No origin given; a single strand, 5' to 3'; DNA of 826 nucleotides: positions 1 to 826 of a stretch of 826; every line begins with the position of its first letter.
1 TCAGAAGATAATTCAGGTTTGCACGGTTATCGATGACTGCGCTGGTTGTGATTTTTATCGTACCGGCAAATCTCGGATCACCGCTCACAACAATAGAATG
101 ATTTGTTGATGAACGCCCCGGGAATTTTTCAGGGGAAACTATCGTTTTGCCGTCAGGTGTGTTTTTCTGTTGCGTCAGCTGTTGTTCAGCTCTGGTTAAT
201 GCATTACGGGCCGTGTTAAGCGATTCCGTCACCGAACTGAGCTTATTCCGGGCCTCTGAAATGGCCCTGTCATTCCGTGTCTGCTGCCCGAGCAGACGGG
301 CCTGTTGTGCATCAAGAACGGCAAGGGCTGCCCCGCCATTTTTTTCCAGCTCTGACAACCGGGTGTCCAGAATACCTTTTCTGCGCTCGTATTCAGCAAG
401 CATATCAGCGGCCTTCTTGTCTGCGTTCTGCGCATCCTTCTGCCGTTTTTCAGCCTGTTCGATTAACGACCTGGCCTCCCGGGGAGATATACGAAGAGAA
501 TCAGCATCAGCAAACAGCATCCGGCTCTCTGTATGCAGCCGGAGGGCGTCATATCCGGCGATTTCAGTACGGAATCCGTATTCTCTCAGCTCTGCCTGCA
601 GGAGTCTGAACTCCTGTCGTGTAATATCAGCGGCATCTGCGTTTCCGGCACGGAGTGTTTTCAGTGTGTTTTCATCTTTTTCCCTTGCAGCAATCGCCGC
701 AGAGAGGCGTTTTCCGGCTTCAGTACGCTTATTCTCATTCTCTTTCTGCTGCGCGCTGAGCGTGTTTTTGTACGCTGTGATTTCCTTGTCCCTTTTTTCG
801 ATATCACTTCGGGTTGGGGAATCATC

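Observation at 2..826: Predicted but unseen locus context: immunity gene and pore-forming domain downstream, SOS promoter and TonB box upstream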

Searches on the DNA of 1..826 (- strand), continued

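Call 54: search_dna_similar(query=window:330-388:-, collection=plasmids, mode=near, max_rows=60)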
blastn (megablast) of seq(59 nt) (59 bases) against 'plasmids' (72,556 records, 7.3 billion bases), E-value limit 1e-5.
Records with a match: 46; places in all: 46; records where one place covers at least 80% of the query: 46.
Best place of each record, by identity: >=99% 46.
By first word of the organism name: Escherichia 39; Salmonella 7.
By predicted mobility (MOB-suite, as given by PLSDB): conjugative 46.
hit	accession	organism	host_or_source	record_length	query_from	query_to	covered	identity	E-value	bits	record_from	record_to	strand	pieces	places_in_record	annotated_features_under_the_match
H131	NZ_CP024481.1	Escherichia coli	Homo sapiens,stool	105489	1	59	100%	100.0%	2e-22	110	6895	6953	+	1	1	colicin Ia central receptor-binding domain-containing protein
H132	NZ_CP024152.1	Escherichia coli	single cell,clinical patient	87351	1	59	100%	100.0%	2e-22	110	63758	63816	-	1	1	colicin Ia central receptor-binding domain-containing protein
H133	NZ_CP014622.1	Salmonella enterica subsp. enterica serovar Anatum str. ...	Bos taurus,bovine pre-evisceration ...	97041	1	59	100%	100.0%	2e-22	110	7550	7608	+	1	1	colicin Ia central receptor-binding domain-containing protein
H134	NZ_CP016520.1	Salmonella enterica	Chicken Meat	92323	1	59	100%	100.0%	2e-22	110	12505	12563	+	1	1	colicin Ia central receptor-binding domain-containing protein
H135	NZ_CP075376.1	Escherichia coli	mix culture,stool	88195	1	59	100%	100.0%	2e-22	110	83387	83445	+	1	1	colicin Ia central receptor-binding domain-containing protein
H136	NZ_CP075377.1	Escherichia coli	mix culture,stool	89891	1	59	100%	100.0%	2e-22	110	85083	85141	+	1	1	colicin Ia central receptor-binding domain-containing protein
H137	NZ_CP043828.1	Escherichia coli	Cattle,Genomic DNA,feces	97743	1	59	100%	100.0%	2e-22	110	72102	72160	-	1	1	colicin Ia central receptor-binding domain-containing protein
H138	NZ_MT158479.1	Escherichia coli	-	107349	1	59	100%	100.0%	2e-22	110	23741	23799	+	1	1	colicin Ia central receptor-binding domain-containing protein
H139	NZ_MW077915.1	Escherichia coli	-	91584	1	59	100%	100.0%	2e-22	110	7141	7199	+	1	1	colicin Ia central receptor-binding domain-containing protein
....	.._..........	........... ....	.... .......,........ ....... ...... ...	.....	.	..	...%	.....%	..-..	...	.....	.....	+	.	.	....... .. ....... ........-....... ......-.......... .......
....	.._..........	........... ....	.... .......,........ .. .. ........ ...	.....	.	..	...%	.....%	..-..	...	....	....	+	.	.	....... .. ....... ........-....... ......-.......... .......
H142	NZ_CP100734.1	Salmonella enterica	Homo sapiens,stool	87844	1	59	100%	100.0%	2e-22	110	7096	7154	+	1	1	colicin Ia central receptor-binding domain-containing protein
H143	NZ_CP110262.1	Escherichia albertii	Sus scrofa domesticus,whole ...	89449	1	59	100%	100.0%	2e-22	110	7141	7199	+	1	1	colicin Ia central receptor-binding domain-containing protein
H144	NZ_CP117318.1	Salmonella enterica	Bos taurus,Water from tanks in pens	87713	1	59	100%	100.0%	2e-22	110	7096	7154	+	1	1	colicin Ia central receptor-binding domain-containing protein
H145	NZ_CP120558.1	Escherichia coli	Homo sapiens,isolate,feces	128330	1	59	100%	100.0%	2e-22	110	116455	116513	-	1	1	colicin Ia central receptor-binding domain-containing protein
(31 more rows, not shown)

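Call 55: search_dna_similar(query=L007:2501-4560:+, collection=plasmids, mode=near, max_rows=60)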
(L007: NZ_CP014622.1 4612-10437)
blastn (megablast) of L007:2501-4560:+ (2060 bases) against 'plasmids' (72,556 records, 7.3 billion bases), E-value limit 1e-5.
Records with a match: 1619; places in all: 1710; records where one place covers at least 80% of the query: 344.
Best place of each record, by identity: >=99% 322; 95-99% 1217; 90-95% 60; 80-90% 20.
By first word of the organism name: Escherichia 1369; Salmonella 186; Klebsiella 43; Shigella 19; uncultured 1; Enterobacter 1.
By predicted mobility (MOB-suite, as given by PLSDB): conjugative 1442; mobilizable 141; non-mobilizable 36.
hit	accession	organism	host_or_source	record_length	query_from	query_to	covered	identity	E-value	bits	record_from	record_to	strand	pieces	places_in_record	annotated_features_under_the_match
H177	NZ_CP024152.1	Escherichia coli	single cell,clinical patient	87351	1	2060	100%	100.0%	0e+0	3805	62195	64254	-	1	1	colicin Ia central receptor-binding domain-containing protein | colicin 1A immunity protein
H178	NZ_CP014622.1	Salmonella enterica subsp. enterica serovar Anatum str. ...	Bos taurus,bovine pre-evisceration ...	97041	1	2060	100%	100.0%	0e+0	3805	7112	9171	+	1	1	colicin Ia central receptor-binding domain-containing protein | colicin 1A immunity protein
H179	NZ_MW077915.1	Escherichia coli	-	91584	1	2060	100%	100.0%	0e+0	3805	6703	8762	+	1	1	colicin Ia central receptor-binding domain-containing protein | colicin 1A immunity protein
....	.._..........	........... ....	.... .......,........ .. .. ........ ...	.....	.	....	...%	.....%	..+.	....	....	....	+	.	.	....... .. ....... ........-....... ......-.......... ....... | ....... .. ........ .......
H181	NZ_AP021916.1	Escherichia coli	-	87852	1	2060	100%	100.0%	0e+0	3805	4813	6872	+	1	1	colicin Ia central receptor-binding domain-containing protein | colicin 1A immunity protein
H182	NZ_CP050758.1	Salmonella enterica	Pork,Pig product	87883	1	2060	100%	100.0%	0e+0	3805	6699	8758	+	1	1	colicin Ia central receptor-binding domain-containing protein | colicin 1A immunity protein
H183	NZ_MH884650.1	Salmonella sp.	-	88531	1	2060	100%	100.0%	0e+0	3805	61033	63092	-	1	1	colicin Ia central receptor-binding domain-containing protein | colicin 1A immunity protein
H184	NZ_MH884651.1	Salmonella sp.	-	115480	1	2060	100%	100.0%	0e+0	3805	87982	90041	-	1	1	colicin Ia central receptor-binding domain-containing protein | colicin 1A immunity protein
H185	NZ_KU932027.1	Escherichia coli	-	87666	1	2060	100%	100.0%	0e+0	3805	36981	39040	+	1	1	colicin Ia central receptor-binding domain-containing protein | colicin 1A immunity protein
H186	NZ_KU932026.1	Escherichia coli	-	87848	1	2060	100%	100.0%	0e+0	3805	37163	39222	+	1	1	colicin Ia central receptor-binding domain-containing protein | colicin 1A immunity protein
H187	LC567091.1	Escherichia coli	-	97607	1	2060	100%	100.0%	0e+0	3805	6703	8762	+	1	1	hypothetical protein | imm: colicin transporter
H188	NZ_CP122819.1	Escherichia coli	Sus scrofa,feces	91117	1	2060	100%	100.0%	0e+0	3805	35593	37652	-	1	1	colicin Ia central receptor-binding domain-containing protein | colicin 1A immunity protein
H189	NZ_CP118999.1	Escherichia coli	Bos taurus,bacterial culture,feces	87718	1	2060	100%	100.0%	0e+0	3805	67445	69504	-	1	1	colicin Ia central receptor-binding domain-containing protein | colicin 1A immunity protein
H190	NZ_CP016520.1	Salmonella enterica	Chicken Meat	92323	1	2060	100%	100.0%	0e+0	3799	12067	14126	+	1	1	colicin Ia central receptor-binding domain-containing protein | colicin 1A immunity protein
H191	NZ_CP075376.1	Escherichia coli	mix culture,stool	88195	1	2060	100%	100.0%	0e+0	3799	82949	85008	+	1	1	colicin Ia central receptor-binding domain-containing protein | colicin 1A immunity protein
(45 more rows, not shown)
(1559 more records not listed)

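Call 56: get_annotated_region(hit=H137, flank=2600)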
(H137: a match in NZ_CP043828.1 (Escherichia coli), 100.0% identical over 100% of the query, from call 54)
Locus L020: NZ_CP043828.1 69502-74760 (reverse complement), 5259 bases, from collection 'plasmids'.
description: Escherichia coli strain RM8082 plasmid p2RM8082, complete sequence
organism: Escherichia coli (NCBI taxid 562)
taxonomy: Bacteria; Pseudomonadota; Gammaproteobacteria; Enterobacterales; Enterobacteriaceae; Escherichia; Escherichia coli
host: -; source: Cattle,Genomic DNA,feces; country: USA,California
typing (MOB-suite, as given by PLSDB): conjugative; replicon IncI-gamma/K1; relaxase MOBP; mating-pair formation MPF_I
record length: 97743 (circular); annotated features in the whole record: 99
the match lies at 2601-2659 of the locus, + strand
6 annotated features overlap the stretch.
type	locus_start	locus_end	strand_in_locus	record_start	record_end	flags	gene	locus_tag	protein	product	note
CDS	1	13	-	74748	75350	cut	-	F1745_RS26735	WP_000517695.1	ProQ/FINO family protein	-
CDS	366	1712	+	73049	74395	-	yagA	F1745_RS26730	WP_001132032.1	protein YagA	-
CDS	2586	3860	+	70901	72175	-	-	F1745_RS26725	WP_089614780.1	colicin Ia central receptor-binding domain-containing protein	GO:0019835 - cytolysis [Evidence IEA]; GO:0050829 - defense response to Gram-negative bacterium [Evidence IEA]; ...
CDS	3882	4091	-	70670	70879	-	-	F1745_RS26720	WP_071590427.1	colicin E1 family microcin immunity protein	GO:0030153 - bacteriocin immunity [Evidence IEA]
CDS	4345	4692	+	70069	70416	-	-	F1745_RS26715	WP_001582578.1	DUF6404 family protein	-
CDS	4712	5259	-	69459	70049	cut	-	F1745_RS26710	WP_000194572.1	hypothetical protein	-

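Call 57: get_annotated_region(hit=H145, flank=2600)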
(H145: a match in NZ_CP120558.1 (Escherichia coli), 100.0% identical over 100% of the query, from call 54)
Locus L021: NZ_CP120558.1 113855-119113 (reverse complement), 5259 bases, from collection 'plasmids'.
description: Escherichia coli strain B771 plasmid pB771_128330, complete sequence
organism: Escherichia coli (NCBI taxid 562)
taxonomy: Bacteria; Pseudomonadota; Gammaproteobacteria; Enterobacterales; Enterobacteriaceae; Escherichia; Escherichia coli
host: -; source: Homo sapiens,isolate,feces; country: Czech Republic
typing (MOB-suite, as given by PLSDB): conjugative; replicon IncFIA,IncFIB,IncFIC; relaxase MOBF,MOBP; mating-pair formation MPF_F
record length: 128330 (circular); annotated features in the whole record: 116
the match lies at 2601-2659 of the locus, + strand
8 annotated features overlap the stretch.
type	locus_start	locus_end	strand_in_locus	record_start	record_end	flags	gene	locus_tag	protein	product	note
CDS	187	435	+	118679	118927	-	-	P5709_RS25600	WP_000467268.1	DUF883 family protein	-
CDS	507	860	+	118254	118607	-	-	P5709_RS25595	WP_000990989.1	hypothetical protein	-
CDS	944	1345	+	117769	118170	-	-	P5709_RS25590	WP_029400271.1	phage holin family protein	-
CDS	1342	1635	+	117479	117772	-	-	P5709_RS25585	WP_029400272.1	YqjK-like family protein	-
CDS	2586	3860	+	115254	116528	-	-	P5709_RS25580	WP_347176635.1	colicin Ia central receptor-binding domain-containing protein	GO:0019835 - cytolysis [Evidence IEA]; GO:0050829 - defense response to Gram-negative bacterium [Evidence IEA]; ...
CDS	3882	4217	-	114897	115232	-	-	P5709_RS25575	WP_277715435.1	colicin E1 family microcin immunity protein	GO:0030153 - bacteriocin immunity [Evidence IEA]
CDS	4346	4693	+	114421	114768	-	-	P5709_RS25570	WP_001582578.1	DUF6404 family protein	-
CDS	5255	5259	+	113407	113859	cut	-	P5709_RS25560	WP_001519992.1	acyltransferase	-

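Call 59: get_annotated_region(hit=H2, flank=2500)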
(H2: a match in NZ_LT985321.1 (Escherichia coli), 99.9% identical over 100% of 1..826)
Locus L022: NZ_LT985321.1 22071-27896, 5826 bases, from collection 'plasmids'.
description: Escherichia coli strain ECOR 3 plasmid RCS85_pI, complete sequence
organism: Escherichia coli (NCBI taxid 562)
taxonomy: Bacteria; Pseudomonadota; Gammaproteobacteria; Enterobacterales; Enterobacteriaceae; Escherichia; Escherichia coli
host: -; source: -; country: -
typing (MOB-suite, as given by PLSDB): conjugative; relaxase MOBP; mating-pair formation MPF_I
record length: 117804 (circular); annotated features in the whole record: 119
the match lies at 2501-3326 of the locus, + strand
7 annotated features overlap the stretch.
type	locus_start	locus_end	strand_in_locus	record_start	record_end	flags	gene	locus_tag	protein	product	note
CDS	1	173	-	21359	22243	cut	-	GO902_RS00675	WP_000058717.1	EamA family transporter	-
CDS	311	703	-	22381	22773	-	-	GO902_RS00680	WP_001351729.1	isochorismatase family cysteine hydrolase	-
CDS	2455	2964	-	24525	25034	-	-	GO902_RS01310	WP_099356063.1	hypothetical protein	-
CDS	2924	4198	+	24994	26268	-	-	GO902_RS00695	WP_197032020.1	colicin Ia central receptor-binding domain-containing protein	GO:0019835 - cytolysis [Evidence IEA]; GO:0050829 - defense response to Gram-negative bacterium [Evidence IEA]; ...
CDS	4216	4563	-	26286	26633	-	-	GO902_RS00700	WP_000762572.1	colicin E1 family microcin immunity protein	GO:0030153 - bacteriocin immunity [Evidence IEA]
CDS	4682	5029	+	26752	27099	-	-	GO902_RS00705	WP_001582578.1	DUF6404 family protein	-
CDS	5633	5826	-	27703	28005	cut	-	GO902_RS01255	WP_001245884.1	hypothetical protein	-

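Call 60: search_dna_similar(query=window:128-270:-, collection=plasmids, mode=near, max_rows=60)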
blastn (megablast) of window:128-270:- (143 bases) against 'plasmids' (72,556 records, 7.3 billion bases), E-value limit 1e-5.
Records with a match: 985; places in all: 990; records where one place covers at least 80% of the query: 958.
Best place of each record, by identity: >=99% 37; 95-99% 948.
By first word of the organism name: Escherichia 782; Salmonella 182; Shigella 15; Klebsiella 5; uncultured 1.
By predicted mobility (MOB-suite, as given by PLSDB): conjugative 937; mobilizable 32; non-mobilizable 16.
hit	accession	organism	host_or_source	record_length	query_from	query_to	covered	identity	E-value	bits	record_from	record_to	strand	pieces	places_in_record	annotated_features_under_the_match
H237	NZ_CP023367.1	Escherichia coli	canine,whole organism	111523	1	143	100%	100.0%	1e-68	265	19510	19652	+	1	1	colicin Ia central receptor-binding domain-containing protein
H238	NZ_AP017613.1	Escherichia coli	Sus scrofa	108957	1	143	100%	100.0%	1e-68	265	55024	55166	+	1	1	colicin Ia central receptor-binding domain-containing protein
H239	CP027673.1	Escherichia coli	Homo sapiens,stool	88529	1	143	100%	100.0%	1e-68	265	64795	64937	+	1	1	record has no annotation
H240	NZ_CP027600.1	Escherichia coli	Homo sapiens,stool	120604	1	143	100%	100.0%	1e-68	265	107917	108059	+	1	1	colicin Ia central receptor-binding domain-containing protein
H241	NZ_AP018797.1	Escherichia coli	Bos taurus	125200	1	143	100%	100.0%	1e-68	265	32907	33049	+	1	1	colicin Ia central receptor-binding domain-containing protein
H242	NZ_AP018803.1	Escherichia coli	Bos taurus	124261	1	143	100%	100.0%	1e-68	265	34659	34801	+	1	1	colicin Ia central receptor-binding domain-containing protein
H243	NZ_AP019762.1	Escherichia coli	Homo sapiens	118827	1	143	100%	100.0%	1e-68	265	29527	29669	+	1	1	colicin Ia central receptor-binding domain-containing protein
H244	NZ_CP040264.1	Escherichia coli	Bivalve mollusk,Whole organism,marine ...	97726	1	143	100%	100.0%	1e-68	265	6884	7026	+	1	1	colicin Ia central receptor-binding domain-containing protein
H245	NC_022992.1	Escherichia coli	-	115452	1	143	100%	100.0%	1e-68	265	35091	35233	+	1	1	colicin Ia central receptor-binding domain-containing protein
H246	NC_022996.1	Escherichia coli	-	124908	1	143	100%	100.0%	1e-68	265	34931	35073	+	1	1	colicin Ia central receptor-binding domain-containing protein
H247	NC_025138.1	Escherichia coli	Homo sapiens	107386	1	143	100%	100.0%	1e-68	265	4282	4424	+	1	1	colicin Ia central receptor-binding domain-containing protein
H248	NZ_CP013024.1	Escherichia coli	Homo sapiens,stool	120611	1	143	100%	100.0%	1e-68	265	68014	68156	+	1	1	colicin Ia central receptor-binding domain-containing protein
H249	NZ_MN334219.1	Salmonella enterica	pig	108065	1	143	100%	100.0%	1e-68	265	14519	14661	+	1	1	colicin Ia central receptor-binding domain-containing protein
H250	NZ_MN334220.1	Salmonella enterica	pig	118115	1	143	100%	100.0%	1e-68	265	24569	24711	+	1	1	colicin Ia central receptor-binding domain-containing protein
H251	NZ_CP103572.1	Escherichia coli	Homo sapiens,blood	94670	1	143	100%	100.0%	1e-68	265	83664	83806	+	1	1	colicin Ia central receptor-binding domain-containing protein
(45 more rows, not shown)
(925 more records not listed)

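Call 72: search_dna_similar(query=L022:2431-2560:+, collection=ecoli_genomes, mode=near, max_rows=60)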
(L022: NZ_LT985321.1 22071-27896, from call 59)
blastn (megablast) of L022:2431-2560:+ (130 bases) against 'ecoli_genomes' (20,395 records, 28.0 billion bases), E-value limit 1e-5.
Records with a match: 2876; places in all: 4594; records where one place covers at least 80% of the query: 28.
Genomes with a match: 2103 of 5426; with a place that covers at least 80% of the query: 28. Places per genome that has any: lowest 1, median 2, highest 16. On chromosomes: 567 places; on plasmids: 4027.
Best place of each record, by identity: >=99% 2466; 95-99% 294; 90-95% 116.
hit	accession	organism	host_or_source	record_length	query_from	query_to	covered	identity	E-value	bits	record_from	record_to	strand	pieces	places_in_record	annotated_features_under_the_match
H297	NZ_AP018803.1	Escherichia coli strain E2863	Bos taurus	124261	1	130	100%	100.0%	7e-61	241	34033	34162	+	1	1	Tn3-like element TnAs1 family transposase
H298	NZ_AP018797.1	Escherichia coli strain E2855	Bos taurus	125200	1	130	100%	100.0%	7e-61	241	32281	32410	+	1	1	Tn3-like element TnAs1 family transposase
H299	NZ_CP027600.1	Escherichia coli strain 97-3250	Homo sapiens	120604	1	130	100%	100.0%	7e-61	241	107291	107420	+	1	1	Tn3-like element TnAs1 family transposase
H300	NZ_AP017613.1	Escherichia coli strain 20Ec-P-124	Sus scrofa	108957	1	130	100%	100.0%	7e-61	241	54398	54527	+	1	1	Tn3-like element TnAs1 family transposase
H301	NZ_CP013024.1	Escherichia coli strain 2009C-3133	Homo sapiens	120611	1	130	100%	100.0%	7e-61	241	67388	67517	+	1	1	Tn3-like element TnAs1 family transposase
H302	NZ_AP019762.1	Escherichia coli O111:H- strain 110512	Homo sapiens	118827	1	130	100%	100.0%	7e-61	241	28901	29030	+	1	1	Tn3-like element TnAs1 family transposase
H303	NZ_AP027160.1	Escherichia coli strain 2313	Homo sapiens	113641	1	130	100%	100.0%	7e-61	241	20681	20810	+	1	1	Tn3-like element TnAs1 family transposase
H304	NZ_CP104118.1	Escherichia coli strain USDA-ARS-USMARC-50748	Bos taurus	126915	1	130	100%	100.0%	7e-61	241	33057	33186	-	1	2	Tn3-like element TnAs1 family transposase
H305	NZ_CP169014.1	Escherichia coli strain UTAK-22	Veal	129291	1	130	100%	100.0%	7e-61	241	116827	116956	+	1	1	Tn3-like element TnAs1 family transposase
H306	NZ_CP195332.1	Escherichia coli strain 11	cattle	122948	1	130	100%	100.0%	7e-61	241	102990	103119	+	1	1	hypothetical protein | Tn3-like element TnAs1 family transposase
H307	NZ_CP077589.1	Escherichia coli O111:H8 strain 7-15 45A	bovine feces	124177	1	130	100%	100.0%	7e-61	241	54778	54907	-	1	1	Tn3-like element TnAs1 family transposase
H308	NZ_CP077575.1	Escherichia coli O111:H8 strain 7-54 11A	bovine feces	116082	1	130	100%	100.0%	7e-61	241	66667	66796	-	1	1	Tn3-like element TnAs1 family transposase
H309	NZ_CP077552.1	Escherichia coli O111:H2 strain 08-3342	Homo sapiens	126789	1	130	100%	100.0%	7e-61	241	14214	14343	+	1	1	Tn3-like element TnAs1 family transposase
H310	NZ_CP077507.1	Escherichia coli O111:H8 strain 7-55 62A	Fly pool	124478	1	130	100%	100.0%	7e-61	241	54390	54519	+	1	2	Tn3-like element TnAs1 family transposase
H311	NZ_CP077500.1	Escherichia coli O111:H8 strain 7-58 72A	Fly pool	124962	1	130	100%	100.0%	7e-61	241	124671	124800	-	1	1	Tn3-like element TnAs1 family transposase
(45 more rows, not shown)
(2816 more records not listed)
